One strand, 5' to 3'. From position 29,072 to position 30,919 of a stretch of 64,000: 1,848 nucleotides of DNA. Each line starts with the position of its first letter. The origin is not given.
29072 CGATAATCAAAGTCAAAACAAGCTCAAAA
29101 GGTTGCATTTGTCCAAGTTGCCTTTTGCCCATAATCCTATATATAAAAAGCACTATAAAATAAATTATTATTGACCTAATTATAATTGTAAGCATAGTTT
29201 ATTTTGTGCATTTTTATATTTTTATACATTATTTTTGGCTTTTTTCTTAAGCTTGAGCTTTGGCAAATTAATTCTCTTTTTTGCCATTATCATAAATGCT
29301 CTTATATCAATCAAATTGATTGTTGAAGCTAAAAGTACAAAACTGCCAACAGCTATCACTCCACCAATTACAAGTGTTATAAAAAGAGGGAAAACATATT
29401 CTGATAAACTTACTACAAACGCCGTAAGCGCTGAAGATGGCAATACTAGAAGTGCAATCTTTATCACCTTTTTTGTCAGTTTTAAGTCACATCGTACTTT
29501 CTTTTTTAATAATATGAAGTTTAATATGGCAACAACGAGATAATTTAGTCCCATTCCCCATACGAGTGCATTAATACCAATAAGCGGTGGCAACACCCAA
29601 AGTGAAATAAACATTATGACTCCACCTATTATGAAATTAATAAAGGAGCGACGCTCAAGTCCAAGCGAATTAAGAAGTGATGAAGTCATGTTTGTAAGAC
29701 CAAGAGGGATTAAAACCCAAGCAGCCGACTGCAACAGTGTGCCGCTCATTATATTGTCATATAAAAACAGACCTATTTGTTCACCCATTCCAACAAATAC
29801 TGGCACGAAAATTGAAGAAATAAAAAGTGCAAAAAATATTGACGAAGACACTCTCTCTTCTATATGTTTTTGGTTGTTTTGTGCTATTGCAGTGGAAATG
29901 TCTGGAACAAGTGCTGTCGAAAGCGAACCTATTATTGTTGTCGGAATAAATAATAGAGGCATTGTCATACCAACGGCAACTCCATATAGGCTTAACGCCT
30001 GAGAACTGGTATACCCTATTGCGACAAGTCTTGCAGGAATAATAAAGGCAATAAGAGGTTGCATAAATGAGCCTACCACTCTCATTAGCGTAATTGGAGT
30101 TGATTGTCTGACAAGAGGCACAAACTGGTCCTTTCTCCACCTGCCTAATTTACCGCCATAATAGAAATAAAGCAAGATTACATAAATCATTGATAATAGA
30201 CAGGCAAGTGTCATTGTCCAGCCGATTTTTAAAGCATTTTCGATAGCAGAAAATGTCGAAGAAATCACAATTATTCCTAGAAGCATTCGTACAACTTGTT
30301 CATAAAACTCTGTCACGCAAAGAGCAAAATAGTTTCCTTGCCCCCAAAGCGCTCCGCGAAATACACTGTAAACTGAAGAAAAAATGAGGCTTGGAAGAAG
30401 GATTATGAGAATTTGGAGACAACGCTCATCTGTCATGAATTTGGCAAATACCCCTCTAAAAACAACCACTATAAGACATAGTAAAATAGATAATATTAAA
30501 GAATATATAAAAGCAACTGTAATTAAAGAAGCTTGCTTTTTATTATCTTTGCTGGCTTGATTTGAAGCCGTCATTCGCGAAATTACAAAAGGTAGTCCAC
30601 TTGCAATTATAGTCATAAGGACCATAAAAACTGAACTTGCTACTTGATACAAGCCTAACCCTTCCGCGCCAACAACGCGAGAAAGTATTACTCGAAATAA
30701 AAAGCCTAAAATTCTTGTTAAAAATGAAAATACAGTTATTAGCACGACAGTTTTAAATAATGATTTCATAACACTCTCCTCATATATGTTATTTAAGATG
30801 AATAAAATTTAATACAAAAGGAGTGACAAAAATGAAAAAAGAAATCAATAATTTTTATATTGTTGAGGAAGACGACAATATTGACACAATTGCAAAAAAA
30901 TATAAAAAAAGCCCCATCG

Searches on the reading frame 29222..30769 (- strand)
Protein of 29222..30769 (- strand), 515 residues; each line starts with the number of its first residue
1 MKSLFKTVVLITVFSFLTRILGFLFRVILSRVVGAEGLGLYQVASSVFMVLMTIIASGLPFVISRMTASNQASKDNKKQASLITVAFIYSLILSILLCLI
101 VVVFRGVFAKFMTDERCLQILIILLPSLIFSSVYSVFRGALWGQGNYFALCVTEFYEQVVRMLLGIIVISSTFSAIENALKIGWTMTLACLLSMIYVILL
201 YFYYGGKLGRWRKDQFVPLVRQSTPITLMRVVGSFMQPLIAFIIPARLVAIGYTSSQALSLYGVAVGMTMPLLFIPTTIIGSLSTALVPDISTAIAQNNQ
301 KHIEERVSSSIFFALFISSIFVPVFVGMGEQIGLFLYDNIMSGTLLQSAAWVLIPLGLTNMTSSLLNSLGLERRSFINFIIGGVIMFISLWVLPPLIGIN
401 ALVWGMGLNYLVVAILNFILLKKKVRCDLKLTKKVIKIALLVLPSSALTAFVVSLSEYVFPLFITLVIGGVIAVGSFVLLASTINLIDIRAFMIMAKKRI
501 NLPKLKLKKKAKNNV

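Call 39: search_protein_families(library=pfam, proteins=[window:29222-30769:-])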
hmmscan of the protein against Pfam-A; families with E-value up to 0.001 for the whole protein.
window:29222-30769:- (515 aa): 4 families
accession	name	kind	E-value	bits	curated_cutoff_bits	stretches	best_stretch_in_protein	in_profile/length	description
PF01943.22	Polysacc_synt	-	9.2e-19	68.3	28.2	1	6-292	3-271/274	Polysaccharide biosynthesis protein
PF13440.11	Polysacc_synt_3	-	6.7e-12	45.7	23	1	77-327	41-271/293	Polysaccharide biosynthesis protein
PF01554.23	MatE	-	3e-09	37.2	24.9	1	15-165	6-159/161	MatE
PF03023.19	MurJ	-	6.3e-09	35.4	27.4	1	73-455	45-432/451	Lipid II flippase MurJ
